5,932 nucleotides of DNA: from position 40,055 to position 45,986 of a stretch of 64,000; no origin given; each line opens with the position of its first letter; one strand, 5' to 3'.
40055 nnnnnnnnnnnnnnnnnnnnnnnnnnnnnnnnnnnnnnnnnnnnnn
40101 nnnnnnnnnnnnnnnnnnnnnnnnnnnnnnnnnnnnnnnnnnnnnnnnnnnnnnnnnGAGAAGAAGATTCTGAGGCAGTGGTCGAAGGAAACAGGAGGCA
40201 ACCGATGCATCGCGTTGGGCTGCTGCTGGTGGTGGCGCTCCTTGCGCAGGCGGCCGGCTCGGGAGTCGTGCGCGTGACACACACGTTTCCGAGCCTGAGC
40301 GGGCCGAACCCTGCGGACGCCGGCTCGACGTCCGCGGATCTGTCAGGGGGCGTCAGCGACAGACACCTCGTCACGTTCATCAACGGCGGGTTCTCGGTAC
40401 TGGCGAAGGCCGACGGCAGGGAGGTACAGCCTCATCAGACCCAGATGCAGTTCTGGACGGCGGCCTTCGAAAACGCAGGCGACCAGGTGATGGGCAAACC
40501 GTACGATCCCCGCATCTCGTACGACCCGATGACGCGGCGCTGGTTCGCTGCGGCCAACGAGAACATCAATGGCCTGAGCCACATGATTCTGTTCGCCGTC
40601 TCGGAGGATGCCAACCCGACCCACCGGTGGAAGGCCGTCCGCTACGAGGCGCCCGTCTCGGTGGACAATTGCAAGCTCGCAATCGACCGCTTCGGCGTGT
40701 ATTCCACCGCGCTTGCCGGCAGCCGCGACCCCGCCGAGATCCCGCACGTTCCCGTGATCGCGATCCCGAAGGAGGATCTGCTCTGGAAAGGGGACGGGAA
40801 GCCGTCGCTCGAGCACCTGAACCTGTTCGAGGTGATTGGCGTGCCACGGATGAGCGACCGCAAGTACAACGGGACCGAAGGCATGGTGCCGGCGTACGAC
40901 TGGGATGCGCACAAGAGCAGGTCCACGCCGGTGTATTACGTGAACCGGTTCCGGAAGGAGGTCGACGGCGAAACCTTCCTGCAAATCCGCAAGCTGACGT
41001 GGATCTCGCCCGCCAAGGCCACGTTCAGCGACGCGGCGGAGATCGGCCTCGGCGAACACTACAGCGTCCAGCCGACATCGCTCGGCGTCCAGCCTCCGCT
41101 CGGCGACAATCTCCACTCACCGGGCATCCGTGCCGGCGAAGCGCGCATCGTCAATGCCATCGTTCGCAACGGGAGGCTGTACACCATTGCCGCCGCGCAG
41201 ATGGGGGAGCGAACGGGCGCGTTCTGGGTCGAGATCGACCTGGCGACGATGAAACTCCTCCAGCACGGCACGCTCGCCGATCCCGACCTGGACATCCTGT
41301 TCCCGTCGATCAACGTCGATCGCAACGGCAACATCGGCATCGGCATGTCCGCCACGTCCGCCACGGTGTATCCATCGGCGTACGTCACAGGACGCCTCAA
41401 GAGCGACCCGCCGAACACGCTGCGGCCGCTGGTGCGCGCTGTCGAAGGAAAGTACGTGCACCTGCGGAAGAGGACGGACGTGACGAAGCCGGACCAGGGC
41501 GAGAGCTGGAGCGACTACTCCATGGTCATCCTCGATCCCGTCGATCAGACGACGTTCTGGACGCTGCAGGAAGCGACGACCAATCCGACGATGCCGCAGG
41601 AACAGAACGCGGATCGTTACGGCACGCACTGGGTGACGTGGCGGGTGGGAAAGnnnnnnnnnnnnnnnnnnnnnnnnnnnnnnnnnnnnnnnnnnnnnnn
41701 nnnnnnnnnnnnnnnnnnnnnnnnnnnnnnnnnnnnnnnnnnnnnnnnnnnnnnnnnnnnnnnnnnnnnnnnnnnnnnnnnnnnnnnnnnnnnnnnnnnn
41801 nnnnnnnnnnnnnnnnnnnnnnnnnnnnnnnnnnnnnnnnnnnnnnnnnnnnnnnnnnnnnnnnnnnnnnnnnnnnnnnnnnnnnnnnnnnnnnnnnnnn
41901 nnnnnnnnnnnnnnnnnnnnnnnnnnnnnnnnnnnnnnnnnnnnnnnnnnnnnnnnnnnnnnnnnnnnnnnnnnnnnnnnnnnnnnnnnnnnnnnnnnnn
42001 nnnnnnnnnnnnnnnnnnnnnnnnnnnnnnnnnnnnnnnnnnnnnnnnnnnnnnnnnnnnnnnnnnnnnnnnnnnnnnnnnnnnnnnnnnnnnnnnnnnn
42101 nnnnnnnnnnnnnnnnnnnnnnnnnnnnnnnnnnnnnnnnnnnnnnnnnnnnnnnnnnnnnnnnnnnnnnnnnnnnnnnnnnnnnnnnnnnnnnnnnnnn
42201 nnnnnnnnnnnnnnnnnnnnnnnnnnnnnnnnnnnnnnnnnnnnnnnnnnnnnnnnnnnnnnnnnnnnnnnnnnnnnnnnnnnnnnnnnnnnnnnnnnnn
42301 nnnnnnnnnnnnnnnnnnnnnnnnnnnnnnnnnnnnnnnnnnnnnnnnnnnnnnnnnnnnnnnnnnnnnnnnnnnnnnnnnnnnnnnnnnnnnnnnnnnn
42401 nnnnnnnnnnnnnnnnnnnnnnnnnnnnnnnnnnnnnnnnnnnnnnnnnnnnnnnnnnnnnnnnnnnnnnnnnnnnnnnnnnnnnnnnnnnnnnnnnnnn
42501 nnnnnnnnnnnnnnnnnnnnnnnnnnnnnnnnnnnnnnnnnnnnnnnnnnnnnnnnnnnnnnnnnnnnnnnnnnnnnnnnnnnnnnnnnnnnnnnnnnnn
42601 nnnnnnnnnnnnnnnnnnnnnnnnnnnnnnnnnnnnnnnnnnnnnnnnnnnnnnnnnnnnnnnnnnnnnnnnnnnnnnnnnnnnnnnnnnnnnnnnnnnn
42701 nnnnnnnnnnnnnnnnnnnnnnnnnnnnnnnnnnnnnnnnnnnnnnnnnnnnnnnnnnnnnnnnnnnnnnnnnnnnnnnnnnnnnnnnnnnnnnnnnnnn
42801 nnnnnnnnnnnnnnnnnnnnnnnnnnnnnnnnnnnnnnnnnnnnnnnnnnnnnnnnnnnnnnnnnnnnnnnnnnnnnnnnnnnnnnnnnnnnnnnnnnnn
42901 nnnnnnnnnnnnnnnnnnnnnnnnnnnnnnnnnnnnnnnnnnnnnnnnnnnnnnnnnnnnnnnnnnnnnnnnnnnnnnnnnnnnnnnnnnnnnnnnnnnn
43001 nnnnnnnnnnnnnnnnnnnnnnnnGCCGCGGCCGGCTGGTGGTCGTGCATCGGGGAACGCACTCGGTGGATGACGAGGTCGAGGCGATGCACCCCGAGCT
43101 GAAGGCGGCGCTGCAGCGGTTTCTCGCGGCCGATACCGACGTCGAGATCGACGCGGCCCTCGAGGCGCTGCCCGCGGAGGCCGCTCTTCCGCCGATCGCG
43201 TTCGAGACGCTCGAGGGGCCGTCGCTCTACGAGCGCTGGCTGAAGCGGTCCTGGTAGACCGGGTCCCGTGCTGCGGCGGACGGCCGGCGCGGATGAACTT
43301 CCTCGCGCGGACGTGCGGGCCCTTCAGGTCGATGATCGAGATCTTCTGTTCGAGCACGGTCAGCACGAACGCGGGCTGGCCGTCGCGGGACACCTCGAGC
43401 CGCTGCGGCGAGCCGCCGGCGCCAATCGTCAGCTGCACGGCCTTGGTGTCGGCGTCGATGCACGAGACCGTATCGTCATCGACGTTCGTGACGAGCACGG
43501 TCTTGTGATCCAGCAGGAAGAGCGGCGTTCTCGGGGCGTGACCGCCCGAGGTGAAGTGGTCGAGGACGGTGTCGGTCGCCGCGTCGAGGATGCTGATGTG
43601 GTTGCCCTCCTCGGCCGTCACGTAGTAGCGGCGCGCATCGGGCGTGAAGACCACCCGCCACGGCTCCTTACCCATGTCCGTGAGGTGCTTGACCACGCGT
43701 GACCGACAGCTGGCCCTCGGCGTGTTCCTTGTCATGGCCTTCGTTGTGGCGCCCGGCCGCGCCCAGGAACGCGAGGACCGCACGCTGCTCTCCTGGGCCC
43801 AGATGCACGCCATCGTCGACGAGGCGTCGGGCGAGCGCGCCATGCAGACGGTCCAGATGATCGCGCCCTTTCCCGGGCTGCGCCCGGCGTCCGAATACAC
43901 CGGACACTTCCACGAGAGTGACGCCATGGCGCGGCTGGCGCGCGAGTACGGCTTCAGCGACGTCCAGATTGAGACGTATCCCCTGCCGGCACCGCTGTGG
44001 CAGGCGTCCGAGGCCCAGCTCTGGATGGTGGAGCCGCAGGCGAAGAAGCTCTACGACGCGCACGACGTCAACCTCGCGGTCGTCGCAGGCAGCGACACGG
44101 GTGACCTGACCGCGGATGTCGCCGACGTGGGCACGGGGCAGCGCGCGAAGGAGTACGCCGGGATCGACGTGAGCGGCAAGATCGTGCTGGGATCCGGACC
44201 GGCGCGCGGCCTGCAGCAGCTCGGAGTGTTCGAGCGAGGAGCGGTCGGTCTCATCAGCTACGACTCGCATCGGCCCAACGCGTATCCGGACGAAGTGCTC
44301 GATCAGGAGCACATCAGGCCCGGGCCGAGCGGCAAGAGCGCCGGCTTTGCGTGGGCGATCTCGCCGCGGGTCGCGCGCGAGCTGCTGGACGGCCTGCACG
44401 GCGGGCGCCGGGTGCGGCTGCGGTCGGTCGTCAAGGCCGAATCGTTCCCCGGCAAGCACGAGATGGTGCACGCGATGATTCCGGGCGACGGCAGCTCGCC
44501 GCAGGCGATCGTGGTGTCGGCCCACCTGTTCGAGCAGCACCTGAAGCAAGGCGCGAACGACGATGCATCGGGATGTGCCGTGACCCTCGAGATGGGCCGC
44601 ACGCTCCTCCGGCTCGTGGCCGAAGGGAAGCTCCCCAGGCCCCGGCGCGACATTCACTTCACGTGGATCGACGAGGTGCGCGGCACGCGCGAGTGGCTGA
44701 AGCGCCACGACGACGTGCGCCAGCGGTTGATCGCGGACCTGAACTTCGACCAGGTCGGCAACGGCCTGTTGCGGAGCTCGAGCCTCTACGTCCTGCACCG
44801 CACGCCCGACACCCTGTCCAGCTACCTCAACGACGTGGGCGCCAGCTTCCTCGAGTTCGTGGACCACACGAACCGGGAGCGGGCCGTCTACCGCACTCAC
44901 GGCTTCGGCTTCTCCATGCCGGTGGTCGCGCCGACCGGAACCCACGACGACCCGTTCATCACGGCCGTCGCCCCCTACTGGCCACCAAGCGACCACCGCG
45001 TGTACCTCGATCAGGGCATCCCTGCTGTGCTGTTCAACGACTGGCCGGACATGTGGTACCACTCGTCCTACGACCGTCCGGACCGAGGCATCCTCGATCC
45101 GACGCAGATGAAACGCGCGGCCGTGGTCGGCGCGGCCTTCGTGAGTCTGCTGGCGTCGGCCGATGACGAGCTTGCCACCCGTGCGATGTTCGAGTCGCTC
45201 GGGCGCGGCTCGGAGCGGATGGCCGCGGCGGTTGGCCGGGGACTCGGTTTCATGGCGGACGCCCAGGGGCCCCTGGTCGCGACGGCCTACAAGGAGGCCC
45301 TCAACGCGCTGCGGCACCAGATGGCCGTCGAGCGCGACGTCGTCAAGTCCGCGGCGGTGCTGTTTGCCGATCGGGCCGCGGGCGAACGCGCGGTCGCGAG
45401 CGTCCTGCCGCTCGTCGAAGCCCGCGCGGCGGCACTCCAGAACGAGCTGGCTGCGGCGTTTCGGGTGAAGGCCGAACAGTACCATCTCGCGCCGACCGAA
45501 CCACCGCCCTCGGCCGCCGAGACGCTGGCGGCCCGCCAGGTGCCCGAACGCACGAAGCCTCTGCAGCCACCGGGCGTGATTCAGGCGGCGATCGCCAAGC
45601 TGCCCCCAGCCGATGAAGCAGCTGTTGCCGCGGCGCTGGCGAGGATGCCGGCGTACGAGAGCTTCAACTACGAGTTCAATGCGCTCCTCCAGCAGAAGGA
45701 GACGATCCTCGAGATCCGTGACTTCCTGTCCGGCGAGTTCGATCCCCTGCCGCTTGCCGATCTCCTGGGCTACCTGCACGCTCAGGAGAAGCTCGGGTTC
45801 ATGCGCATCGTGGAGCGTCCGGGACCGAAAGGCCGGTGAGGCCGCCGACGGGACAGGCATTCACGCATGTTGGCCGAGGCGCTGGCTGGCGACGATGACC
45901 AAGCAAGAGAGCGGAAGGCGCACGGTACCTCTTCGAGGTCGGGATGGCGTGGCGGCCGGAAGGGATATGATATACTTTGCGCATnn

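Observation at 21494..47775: Three colinear secreted YVTN beta-propeller paralogs, each paired with a hydrolase operon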

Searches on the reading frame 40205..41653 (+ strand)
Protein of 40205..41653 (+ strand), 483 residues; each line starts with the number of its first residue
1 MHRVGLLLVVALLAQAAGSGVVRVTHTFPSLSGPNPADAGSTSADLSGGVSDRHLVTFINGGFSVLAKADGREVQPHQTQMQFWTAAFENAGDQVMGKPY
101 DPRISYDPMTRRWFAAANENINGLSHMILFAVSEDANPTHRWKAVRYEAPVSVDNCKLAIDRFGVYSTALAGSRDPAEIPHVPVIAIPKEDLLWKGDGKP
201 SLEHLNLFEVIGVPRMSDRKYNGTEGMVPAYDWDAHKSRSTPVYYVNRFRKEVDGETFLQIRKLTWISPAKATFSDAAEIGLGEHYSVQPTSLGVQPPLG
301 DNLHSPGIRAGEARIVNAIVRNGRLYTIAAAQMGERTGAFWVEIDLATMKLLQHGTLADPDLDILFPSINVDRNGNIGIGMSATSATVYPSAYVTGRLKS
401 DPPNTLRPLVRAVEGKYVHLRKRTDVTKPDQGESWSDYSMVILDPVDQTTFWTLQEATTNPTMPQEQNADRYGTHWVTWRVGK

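Call 11: search_protein_families(library=pfam, proteins=[window:40205-41653:+], max_evalue=0.00001)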
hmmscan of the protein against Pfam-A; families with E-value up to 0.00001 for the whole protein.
window:40205-41653:+ (483 aa): 0 families

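Call 47: search_protein_families(library=ncbifam, proteins=[window:40205-41653:+], max_evalue=0.00001)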
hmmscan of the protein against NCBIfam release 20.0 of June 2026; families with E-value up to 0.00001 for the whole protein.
window:40205-41653:+ (483 aa): 0 families

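Call 72: search_solved_structures(query=window:40205-41653:+, max_evalue=1)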
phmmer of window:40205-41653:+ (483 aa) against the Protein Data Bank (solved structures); distinct sequences matched with E-value up to 1: 2.
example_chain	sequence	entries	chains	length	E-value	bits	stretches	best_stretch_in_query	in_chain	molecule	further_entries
9buo_B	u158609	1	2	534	0.014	17.3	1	130-228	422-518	Light-independent protochlorophyllide reductase subunit B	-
8vqh_B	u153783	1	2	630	0.018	16.9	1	130-228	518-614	Light-independent protochlorophyllide reductase subunit B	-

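Call 84: predict_structure(protein=window:40205-41653:+)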
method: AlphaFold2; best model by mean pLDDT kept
length: 483 residues; sequences in the alignment: 1
mean_pLDDT: 30.4   pTM: 0.21
mean pLDDT of the five models: 30.4, 28.0, 26.7, 26.0, 24.2
residues with pLDDT >= 90: 0; 70-90: 0; 50-70: 0; < 50: 483
segments of 3 or more residues with pLDDT < 50: 1-483
pLDDT, mean of each block of 10 residues (from residue 1): 41 35 24 28 26 23 24 31 30 30 28 29 29 28 30 32 30 31 30 33 29 27 29 29 29 27 28 24 23 24 24 33 36 35 36 27 32 34 28 32 32 36 40 38 38 34 34 27 29
secondary structure, 60 per line:
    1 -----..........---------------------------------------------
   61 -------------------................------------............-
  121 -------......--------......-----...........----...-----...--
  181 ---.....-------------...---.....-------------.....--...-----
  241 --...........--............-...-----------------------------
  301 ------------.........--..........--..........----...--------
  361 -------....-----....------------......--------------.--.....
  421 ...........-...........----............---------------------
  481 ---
elements in order: H6-15 H80-95 H108-119 E128-133 E142-147 H153-163 E184-188 E208-212 E226-230 E243-253 E256-267 E313-321 E324-333 E336-345 E368-371 E377-380 E393-398 E416-428 E433-443 H448-459

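Call 86: search_solved_structures(query=A6, max_evalue=10)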
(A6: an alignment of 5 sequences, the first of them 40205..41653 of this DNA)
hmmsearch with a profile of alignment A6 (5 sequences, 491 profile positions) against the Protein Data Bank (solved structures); distinct sequences matched with E-value up to 10: 0.

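Call 87: search_protein_families(library=pfam, proteins=[window:40205-41653:+], max_evalue=5)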
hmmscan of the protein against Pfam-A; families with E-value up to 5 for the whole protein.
window:40205-41653:+ (483 aa): 0 families

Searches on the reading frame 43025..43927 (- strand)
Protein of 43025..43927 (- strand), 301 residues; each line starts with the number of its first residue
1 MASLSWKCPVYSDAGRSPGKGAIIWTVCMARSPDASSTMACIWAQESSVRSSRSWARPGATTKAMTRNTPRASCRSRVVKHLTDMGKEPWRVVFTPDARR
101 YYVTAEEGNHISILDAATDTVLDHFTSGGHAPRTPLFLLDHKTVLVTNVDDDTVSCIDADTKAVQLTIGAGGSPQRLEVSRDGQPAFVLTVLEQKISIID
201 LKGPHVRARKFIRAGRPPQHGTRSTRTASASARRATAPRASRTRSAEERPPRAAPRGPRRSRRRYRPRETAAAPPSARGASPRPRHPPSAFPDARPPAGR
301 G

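Call 12: search_protein_families(library=pfam, proteins=[window:43025-43927:-], max_evalue=0.00001)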
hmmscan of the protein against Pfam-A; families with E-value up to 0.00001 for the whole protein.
window:43025-43927:- (301 aa): 1 family
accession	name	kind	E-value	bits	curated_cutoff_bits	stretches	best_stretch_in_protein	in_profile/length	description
PF21783.3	YNCE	-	1.6e-08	34.7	27.1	1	128-218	243-328/339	YNCE-like beta-propeller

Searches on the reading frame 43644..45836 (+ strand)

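Call 12: search_protein_families(library=pfam, proteins=[window:43644-45836:+], max_evalue=0.00001)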
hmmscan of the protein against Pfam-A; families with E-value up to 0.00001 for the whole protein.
window:43644-45836:+ (731 aa): 1 family
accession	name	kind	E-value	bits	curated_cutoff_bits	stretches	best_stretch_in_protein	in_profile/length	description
PF04389.22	Peptidase_M28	-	3.2e-15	56.8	21.3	1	275-495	2-188/193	Peptidase family M28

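Call 47: search_protein_families(library=ncbifam, proteins=[window:43674-45836:+], max_evalue=0.00001)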
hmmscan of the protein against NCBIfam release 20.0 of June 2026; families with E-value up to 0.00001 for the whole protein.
window:43674-45836:+ (721 aa): 0 families
